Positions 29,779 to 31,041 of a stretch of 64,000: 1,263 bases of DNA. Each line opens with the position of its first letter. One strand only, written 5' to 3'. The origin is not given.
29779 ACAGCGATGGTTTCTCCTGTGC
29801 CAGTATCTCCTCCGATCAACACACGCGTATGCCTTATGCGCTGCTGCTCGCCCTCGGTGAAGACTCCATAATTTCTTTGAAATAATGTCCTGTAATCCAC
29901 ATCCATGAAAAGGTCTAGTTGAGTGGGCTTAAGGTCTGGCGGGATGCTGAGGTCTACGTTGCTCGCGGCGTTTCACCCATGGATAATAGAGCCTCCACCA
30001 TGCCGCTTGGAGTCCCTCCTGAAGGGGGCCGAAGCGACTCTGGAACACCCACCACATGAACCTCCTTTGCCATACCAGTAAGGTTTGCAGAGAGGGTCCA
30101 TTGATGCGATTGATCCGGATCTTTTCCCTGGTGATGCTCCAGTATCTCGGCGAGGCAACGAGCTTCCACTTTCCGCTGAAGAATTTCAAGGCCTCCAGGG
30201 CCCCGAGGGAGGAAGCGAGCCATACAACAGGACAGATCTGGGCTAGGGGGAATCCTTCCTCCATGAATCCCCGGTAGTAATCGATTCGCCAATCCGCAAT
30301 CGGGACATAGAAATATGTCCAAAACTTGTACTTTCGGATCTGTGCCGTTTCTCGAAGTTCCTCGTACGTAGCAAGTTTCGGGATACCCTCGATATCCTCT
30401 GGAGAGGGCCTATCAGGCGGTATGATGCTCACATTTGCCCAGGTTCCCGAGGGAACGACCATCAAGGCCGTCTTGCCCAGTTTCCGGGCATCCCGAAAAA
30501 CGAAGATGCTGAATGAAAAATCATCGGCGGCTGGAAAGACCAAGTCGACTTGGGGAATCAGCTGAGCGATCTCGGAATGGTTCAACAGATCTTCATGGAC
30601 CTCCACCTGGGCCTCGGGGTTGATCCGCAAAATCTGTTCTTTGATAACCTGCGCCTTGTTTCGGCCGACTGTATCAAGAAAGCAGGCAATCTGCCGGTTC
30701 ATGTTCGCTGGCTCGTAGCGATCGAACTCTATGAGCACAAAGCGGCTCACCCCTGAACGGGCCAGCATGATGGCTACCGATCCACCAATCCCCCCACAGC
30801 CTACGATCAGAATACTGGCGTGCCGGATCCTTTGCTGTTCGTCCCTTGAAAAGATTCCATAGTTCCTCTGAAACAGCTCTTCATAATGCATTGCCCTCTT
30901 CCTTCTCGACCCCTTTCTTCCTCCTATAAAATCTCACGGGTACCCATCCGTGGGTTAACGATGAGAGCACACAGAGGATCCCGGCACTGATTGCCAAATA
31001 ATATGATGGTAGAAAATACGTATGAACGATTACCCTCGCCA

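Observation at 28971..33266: Operon joining exported DUF362 and beta-sandwich proteins, a membrane protein and two tandem atypical E1-like (ThiF-family) paralogues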

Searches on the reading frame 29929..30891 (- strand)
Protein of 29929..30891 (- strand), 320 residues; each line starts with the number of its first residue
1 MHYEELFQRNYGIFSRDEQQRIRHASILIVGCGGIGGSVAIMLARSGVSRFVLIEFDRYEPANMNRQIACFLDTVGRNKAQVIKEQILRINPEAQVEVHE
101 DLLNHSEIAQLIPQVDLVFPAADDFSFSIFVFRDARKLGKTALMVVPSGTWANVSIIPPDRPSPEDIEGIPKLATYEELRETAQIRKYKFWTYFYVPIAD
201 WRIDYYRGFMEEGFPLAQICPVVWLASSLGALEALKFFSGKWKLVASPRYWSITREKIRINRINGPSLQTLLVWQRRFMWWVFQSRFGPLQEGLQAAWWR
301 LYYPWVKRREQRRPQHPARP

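Call 3: search_protein_families(library=pfam, proteins=[window:29929-30891:-], max_evalue=0.01)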
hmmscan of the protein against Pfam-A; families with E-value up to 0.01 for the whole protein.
window:29929-30891:- (320 aa): 3 families
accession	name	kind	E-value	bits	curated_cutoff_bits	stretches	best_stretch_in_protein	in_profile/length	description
PF00899.27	ThiF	-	2.6e-38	131.9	28.1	1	8-263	2-227/238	ThiF family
PF02558.23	ApbA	-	0.0057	16.7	22.2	1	27-54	1-27/150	Ketopantoate reductase PanE/ApbA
PF03435.24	Sacchrp_dh_NADP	-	0.0092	16.8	25.1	0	27-78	1-44/129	Saccharopine dehydrogenase NADP binding domain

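Call 4: search_protein_families(library=ncbifam, proteins=[window:29929-30891:-], max_evalue=0.01)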
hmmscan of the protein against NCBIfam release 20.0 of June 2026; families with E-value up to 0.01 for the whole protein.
window:29929-30891:- (320 aa): 23 families
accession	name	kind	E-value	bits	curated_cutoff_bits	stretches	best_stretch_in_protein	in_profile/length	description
NF006077.0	PRK08223.1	equivalog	1.9e-35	122.3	266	1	2-166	6-172/296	hypothetical protein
NF006395.0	PRK08644.1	equivalog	3.2e-31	108.6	159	1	15-149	21-154/215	sulfur carrier protein ThiS adenylyltransferase ThiF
NF011424.0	PRK14851.1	subfamily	1.6e-29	102.4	1170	1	3-158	22-179/679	hypothetical protein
TIGR02356.1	adenyl_thiF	equivalog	1.9e-25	89.5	275.25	1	15-138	12-135/203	thiazole biosynthesis adenylyltransferase ThiF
NF004281.0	PRK05690.1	subfamily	9.1e-24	84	266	1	15-128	23-136/250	molybdopterin-synthase adenylyltransferase MoeB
TIGR02354.1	thiF_fam2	equivalog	3.2e-23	82.7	152.2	1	19-149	16-145/200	thiamine biosynthesis protein ThiF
NF005902.0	PRK07878.1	equivalog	4.8e-22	78.4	647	1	17-135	35-152/392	adenylyltransferase/sulfurtransferase MoeZ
NF006444.0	PRK08762.1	equivalog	6.7e-21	74.4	449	1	16-132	139-255/387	molybdopterin-synthase adenylyltransferase MoeB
NF004111.0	PRK05600.1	equivalog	8.3e-21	74.5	437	1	14-143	31-159/371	ThiF family adenylyltransferase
TIGR02355.1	moeB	equivalog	6.7e-20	71.5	376.55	1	16-125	16-125/240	molybdopterin-synthase adenylyltransferase MoeB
NF005646.0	PRK07411.1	equivalog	1.8e-18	66.9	633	1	17-131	31-145/390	molybdopterin-synthase adenylyltransferase MoeB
NF011425.0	PRK14852.1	equivalog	3.3e-18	65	1337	1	6-149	314-459/989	hypothetical protein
NF011696.0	PRK15116.1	equivalog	3.9e-18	66.1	304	1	13-114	19-120/268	tRNA cyclic N6-threonylcarbamoyladenosine(37) synthase TcdA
NF047750.1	SAMPActivE1UbaA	equivalog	5e-18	65.4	450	1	17-140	25-147/270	SAMP-activating enzyme E1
NF006204.0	PRK08328.1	equivalog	2.1e-17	63.5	339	1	6-159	9-163/231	hypothetical protein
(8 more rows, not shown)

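Call 5: search_solved_structures(query=window:29929-30891:-, max_evalue=0.001, show_alignments=2)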
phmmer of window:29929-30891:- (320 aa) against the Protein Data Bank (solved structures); distinct sequences matched with E-value up to 0.001: 65 (the best 60 are shown).
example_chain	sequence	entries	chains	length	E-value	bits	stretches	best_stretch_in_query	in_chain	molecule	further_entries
6om4_A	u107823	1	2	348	1.7e-19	73.5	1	8-127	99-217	MccB protein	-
3h5a_A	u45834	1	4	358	1.7e-19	73.5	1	8-127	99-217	MccB protein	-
3h5n_A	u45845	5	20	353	1.8e-19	73.5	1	8-127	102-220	MccB protein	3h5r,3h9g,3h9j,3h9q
1jw9_B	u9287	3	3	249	2.7e-15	59.7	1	14-125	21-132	MOLYBDOPTERIN BIOSYNTHESIS MOEB PROTEIN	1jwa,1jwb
4d7a_A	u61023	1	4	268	1.3e-14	57.4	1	14-113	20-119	TRNA THREONYLCARBAMOYLADENOSINE DEHYDRATASE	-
4yed_A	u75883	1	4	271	1.4e-14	57.4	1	14-113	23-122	tRNA threonylcarbamoyladenosine dehydratase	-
4d79_A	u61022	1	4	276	1.4e-14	57.4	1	14-113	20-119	TRNA THREONYLCARBAMOYLADENOSINE DEHYDRATASE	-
4rdh_A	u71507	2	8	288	1.5e-14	57.2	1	14-113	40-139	tRNA threonylcarbamoyladenosine dehydratase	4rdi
1zud_1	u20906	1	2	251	7.6e-14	55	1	15-126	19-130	Adenylyltransferase thiF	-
1zfn_A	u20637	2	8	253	7.9e-14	54.9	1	15-126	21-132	Adenylyltransferase thiF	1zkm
8se9_A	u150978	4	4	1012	9.6e-13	51.3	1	11-159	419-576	Ubiquitin-like modifier-activating enzyme 7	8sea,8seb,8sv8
8oif_A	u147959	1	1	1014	9.6e-13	51.3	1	11-159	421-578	Ubiquitin-like modifier-activating enzyme 7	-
5tr4_A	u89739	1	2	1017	2.5e-12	50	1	8-101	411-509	Ubiquitin-activating enzyme E1 1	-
3kyd_B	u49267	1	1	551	5.2e-12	48.9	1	18-125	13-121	SUMO-activating enzyme subunit 2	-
9dqb_B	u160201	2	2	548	5.5e-12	48.9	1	19-125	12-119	SUMO-activating enzyme subunit 2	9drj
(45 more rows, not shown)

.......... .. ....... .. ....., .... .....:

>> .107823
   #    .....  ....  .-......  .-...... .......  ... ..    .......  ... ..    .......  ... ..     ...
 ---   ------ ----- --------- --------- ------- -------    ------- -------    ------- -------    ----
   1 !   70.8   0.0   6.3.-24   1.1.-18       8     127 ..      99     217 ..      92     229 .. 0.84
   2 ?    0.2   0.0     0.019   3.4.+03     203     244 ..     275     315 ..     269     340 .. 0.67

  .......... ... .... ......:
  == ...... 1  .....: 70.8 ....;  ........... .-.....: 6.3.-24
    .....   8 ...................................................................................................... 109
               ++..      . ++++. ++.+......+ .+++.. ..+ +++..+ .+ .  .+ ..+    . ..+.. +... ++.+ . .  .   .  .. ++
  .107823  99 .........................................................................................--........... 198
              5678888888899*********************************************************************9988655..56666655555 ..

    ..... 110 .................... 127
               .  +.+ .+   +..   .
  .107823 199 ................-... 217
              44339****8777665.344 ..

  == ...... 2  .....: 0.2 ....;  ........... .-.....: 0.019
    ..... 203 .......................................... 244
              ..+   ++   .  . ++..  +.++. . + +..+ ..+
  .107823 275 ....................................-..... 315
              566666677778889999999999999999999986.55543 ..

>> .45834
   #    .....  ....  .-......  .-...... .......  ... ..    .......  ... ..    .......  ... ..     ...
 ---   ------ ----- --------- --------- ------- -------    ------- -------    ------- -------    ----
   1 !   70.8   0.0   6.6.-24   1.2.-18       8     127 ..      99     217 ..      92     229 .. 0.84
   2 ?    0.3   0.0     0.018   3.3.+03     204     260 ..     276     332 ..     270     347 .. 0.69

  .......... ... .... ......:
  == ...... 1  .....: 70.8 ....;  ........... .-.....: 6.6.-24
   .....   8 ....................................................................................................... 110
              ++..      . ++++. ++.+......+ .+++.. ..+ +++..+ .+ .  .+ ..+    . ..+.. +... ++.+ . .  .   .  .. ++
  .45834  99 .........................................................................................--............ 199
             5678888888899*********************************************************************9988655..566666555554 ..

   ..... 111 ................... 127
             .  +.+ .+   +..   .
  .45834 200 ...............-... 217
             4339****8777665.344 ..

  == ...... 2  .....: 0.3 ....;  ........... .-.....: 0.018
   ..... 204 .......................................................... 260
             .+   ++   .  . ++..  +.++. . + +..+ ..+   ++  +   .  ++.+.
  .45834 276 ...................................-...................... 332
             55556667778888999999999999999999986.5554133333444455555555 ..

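Call 7: find_homologous_proteins(query=window:29929-30891:-, max_evalue=1e-10)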
Query window:29929-30891:- (320 aa): 217 proteins with E <= 1e-10 among 1951 candidates; the best 120 are listed.
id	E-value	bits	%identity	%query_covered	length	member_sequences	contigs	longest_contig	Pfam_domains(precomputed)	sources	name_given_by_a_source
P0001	2.8e-208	709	96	100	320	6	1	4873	PF00899.28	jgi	jgi:hypothetical protein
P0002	5.6e-184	629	86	98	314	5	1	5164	PF00899.28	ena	-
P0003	4.3e-183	626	85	98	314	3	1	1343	PF00899.28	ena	-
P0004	8.9e-180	615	83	98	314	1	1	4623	PF00899.28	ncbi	-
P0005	1.7e-177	608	82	98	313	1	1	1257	PF00899.28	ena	-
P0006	3.2e-177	607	83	98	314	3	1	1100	PF00899.28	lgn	-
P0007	5.0e-177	606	81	98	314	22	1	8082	PF00899.28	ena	-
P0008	4.9e-176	603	80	98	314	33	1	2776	PF00899.28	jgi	jgi:hypothetical protein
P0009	1.3e-173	595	80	98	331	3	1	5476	PF00899.28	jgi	jgi:molybdopterin/thiamine biosynthesis adenylyltransferase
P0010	2.3e-172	591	80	98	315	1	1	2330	PF00899.28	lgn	-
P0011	1.2e-167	575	63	98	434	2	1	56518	PF00899.28,PF01494.26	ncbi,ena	-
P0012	4.1e-165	567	76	99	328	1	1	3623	PF00899.28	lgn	-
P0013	7.0e-165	566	77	97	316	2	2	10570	PF00899.28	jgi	jgi:hypothetical protein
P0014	1.7e-163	562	77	98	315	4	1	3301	PF00899.28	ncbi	-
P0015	3.7e-161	554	79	95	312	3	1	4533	PF00899.28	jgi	jgi:hypothetical protein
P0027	3.2e-148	512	68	98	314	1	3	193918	PF00899.28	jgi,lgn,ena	-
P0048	1.3e-137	477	64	96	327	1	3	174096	PF00899.28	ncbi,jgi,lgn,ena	-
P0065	4.8e-133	462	61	98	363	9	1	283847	PF00899.28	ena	-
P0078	5.5e-128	445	61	97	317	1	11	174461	PF00899.28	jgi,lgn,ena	-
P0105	5.0e-118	412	57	94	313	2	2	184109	PF00899.28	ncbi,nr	ncbi:MAG: ThiF family adenylyltransferase [Desulfobacterales bacterium]|nr:ThiF family adenylyltrans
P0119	8.0e-109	382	53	97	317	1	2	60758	PF00899.28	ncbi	ncbi:MAG: ThiF family adenylyltransferase [Desulfatibacillaceae bacterium]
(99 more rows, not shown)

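Call 8: find_encoding_contigs(protein=P0027, flank=8000, max_places=1)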
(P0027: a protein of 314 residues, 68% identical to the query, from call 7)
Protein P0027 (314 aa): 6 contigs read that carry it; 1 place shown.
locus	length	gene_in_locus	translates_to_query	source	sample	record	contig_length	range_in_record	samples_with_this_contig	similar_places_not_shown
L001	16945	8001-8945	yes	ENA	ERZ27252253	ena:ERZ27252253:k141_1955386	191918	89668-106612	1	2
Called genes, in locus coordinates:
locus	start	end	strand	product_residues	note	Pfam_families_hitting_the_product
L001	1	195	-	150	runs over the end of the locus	PF02662:FlpD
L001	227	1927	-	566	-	PF01494:FAD_binding_3 (weak), PF07992:Pyr_redox_2, PF12831:FAD_oxidored, PF13450:NAD_binding_8, PF13237:Fer4_10, PF14697:Fer4_21, PF12838:Fer4_7, PF13187:Fer4_9, +8 more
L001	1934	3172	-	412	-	PF07992:Pyr_redox_2 (faint), PF12831:FAD_oxidored, PF13450:NAD_binding_8 (weak), PF00037:Fer4 (weak), PF12838:Fer4_7, PF13187:Fer4_9 (weak), PF14697:Fer4_21, PF00037:Fer4 (weak), +3 more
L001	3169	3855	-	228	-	PF13183:Fer4_8 (faint), PF12838:Fer4_7 (weak), PF13187:Fer4_9, PF00037:Fer4 (weak), PF14697:Fer4_21, PF12838:Fer4_7, PF13187:Fer4_9 (weak), PF00037:Fer4 (weak), +7 more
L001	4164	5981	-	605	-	PF02730:AFOR_N, PF01314:AFOR_C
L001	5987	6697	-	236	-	PF13187:Fer4_9 (faint), PF12838:Fer4_7 (faint), PF13237:Fer4_10 (faint), PF13247:Fer4_11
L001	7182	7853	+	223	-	-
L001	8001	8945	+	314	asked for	PF00899:ThiF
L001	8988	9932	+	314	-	PF00899:ThiF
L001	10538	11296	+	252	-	PF07884:VKOR (weak)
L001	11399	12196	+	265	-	PF13938:DUF4213, PF04016:DUF364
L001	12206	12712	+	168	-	PF03205:MobB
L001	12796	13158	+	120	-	-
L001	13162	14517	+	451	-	PF00989:PAS, PF13188:PAS_8 (weak), PF08448:PAS_4, PF13426:PAS_9, PF00158:Sigma54_activat, PF14532:Sigma54_activ_2, PF25601:AAA_lid_14, PF02954:HTH_8, +1 more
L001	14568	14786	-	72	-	-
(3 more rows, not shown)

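Call 9: find_encoding_contigs(protein=P0105, flank=8000, max_places=1)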
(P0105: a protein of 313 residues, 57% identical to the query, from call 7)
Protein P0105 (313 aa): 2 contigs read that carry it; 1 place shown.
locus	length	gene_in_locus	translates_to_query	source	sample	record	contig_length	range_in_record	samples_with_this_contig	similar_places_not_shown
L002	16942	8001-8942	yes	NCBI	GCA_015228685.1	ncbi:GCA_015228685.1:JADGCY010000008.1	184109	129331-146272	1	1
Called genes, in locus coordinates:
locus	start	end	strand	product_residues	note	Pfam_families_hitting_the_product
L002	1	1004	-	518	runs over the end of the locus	PF00370:FGGY_N, PF02782:FGGY_C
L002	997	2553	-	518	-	PF01266:DAO, PF16901:DAO_C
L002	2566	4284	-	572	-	PF01565:FAD_binding_4, PF02913:FAD-oxidase_C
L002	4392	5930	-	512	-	PF01564:Spermine_synth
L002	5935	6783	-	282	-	PF03994:DUF350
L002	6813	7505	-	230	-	-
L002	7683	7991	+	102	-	PF01740:STAS, PF13466:STAS_2 (weak)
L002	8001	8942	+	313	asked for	PF00899:ThiF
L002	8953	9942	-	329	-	PF00535:Glycos_transf_2, PF10111:Glyco_tranf_2_2, PF13506:Glyco_transf_21 (faint), PF13641:Glyco_tranf_2_3, PF13632:Glyco_trans_2_3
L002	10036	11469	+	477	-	PF02310:B12-binding, PF04055:Radical_SAM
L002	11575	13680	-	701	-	PF01642:MM_CoA_mutase, PF02310:B12-binding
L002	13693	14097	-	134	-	PF00903:Glyoxalase, PF13468:Glyoxalase_3 (weak), PF13669:Glyoxalase_4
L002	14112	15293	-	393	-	PF00155:Aminotran_1_2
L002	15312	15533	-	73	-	PF01106:NifU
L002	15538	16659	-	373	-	PF01702:TGT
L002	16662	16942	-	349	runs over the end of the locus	PF02547:Queuosine_synth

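Call 10: find_encoding_contigs(protein=P0119, flank=8000, max_places=1)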
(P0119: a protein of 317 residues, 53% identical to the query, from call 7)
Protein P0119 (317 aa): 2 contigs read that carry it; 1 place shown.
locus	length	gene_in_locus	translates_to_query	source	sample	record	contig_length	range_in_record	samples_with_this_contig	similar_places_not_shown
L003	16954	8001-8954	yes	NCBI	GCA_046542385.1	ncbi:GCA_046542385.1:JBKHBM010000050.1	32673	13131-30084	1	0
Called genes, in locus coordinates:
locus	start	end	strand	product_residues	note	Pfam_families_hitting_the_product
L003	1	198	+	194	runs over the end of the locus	-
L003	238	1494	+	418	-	PF00278:Orn_DAP_Arg_deC, PF02784:Orn_Arg_deC_N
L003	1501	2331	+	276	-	PF01678:DAP_epimerase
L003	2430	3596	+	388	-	PF00155:Aminotran_1_2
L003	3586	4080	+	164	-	PF01288:HPPK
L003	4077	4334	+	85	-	-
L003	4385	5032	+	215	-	PF00923:TAL_FSA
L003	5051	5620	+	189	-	PF01066:CDP-OH_P_transf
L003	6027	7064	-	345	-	PF08279:HTH_11, PF12840:HTH_20 (faint), PF13280:WYL, PF25583:WCX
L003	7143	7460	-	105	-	-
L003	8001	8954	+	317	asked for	PF00899:ThiF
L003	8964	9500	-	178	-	PF02272:DHHA1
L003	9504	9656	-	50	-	-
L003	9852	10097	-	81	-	-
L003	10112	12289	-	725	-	PF13620:CarboxypepD_reg (weak)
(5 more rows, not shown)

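Call 11: find_encoding_contigs(protein=P0048, flank=8000, max_places=1)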
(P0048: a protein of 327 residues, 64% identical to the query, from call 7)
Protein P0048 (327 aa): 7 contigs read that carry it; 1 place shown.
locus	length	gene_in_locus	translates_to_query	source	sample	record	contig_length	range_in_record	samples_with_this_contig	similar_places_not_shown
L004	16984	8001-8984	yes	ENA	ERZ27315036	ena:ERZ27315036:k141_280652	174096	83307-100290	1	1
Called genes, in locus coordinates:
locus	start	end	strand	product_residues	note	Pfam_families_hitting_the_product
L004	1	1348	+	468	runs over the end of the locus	PF12912:N_NLPC_P60, PF12913:SH3_6, PF12914:SH3_7, PF00877:NLPC_P60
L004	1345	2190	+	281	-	PF01416:PseudoU_synth_1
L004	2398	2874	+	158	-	PF00582:Usp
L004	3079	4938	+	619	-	PF02730:AFOR_N, PF01314:AFOR_C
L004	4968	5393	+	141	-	PF02036:SCP2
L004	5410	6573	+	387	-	PF00465:Fe-ADH, PF13685:Fe-ADH_2, PF25137:ADH_Fe_C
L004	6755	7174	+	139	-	PF02036:SCP2 (faint)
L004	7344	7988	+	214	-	-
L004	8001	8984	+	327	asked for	PF00899:ThiF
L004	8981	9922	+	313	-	PF00899:ThiF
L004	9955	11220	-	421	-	PF02730:AFOR_N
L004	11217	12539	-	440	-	PF00037:Fer4 (faint), PF13247:Fer4_11, PF12838:Fer4_7 (weak), PF13187:Fer4_9 (weak), PF12801:Fer4_5, PF12838:Fer4_7 (weak), PF13187:Fer4_9 (weak), PF13237:Fer4_10 (weak), +3 more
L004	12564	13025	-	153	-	PF13187:Fer4_9 (faint), PF13534:Fer4_17 (faint), PF13237:Fer4_10 (weak), PF12838:Fer4_7 (weak), PF13183:Fer4_8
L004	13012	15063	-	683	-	PF04879:Molybdop_Fe4S4, PF00384:Molybdopterin, PF01568:Molydop_binding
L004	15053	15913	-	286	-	-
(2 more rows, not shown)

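Call 12: find_encoding_contigs(protein=P0065, flank=8000, max_places=1)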
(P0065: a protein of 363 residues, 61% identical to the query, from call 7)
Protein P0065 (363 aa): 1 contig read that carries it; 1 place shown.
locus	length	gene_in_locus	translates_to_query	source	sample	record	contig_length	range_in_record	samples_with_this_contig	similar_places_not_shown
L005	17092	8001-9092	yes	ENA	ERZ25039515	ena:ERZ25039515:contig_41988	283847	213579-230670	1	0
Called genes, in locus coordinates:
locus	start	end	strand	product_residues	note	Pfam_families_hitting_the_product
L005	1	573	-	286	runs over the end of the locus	PF00892:EamA, PF03151:TPT (faint), PF00892:EamA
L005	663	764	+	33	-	-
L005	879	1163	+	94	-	PF00133:tRNA-synt_1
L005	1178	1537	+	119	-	-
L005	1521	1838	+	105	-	-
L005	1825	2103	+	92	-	-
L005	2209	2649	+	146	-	PF00384:Molybdopterin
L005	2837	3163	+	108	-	PF00384:Molybdopterin (weak)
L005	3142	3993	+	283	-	PF00384:Molybdopterin, PF01568:Molydop_binding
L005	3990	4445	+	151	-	PF13237:Fer4_10 (weak), PF13183:Fer4_8, PF13187:Fer4_9 (weak)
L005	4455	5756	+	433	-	PF00037:Fer4 (faint), PF13247:Fer4_11, PF12838:Fer4_7 (weak), PF13237:Fer4_10 (weak), PF12801:Fer4_5, PF13187:Fer4_9 (weak), PF13237:Fer4_10 (weak), PF12838:Fer4_7 (weak), +4 more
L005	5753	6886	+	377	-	PF02730:AFOR_N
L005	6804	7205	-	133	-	-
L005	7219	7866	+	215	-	-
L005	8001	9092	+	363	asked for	PF00899:ThiF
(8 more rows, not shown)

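Call 13: find_encoding_contigs(protein=P0078, flank=8000, max_places=1)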
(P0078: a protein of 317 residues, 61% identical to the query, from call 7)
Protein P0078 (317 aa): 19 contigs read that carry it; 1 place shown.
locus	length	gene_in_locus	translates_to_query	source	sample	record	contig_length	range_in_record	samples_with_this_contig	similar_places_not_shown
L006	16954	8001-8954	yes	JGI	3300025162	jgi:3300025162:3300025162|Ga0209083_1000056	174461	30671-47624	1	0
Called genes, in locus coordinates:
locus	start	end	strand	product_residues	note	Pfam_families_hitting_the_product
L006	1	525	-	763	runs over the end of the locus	PF00708:Acylphosphatase, PF07503:zf-HYPF, PF01300:Sua5_yciO_yrdC, PF17788:HypF_C, PF22521:HypF_C_2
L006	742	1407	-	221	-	PF02492:cobW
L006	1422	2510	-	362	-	PF01924:HypD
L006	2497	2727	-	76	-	PF01455:HupF_HypC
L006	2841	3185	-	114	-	PF01155:HypA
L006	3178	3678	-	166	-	PF01750:HycI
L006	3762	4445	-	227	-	PF01292:Ni_hydr_CYTB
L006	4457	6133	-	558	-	PF27537:HoxH, PF00374:NiFeSe_Hases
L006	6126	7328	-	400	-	PF01058:Oxidored_q6, PF14720:NiFe_hyd_SSU_C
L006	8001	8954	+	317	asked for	PF00899:ThiF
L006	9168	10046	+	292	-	PF00899:ThiF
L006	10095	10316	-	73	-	PF02597:ThiS (weak)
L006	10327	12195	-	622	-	PF02730:AFOR_N, PF01314:AFOR_C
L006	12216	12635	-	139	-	PF02036:SCP2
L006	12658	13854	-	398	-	PF00465:Fe-ADH, PF13685:Fe-ADH_2 (weak), PF25137:ADH_Fe_C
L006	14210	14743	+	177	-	-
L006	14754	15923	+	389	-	PF00465:Fe-ADH, PF13685:Fe-ADH_2, PF25137:ADH_Fe_C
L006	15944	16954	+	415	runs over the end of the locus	PF00465:Fe-ADH, PF13685:Fe-ADH_2, PF25137:ADH_Fe_C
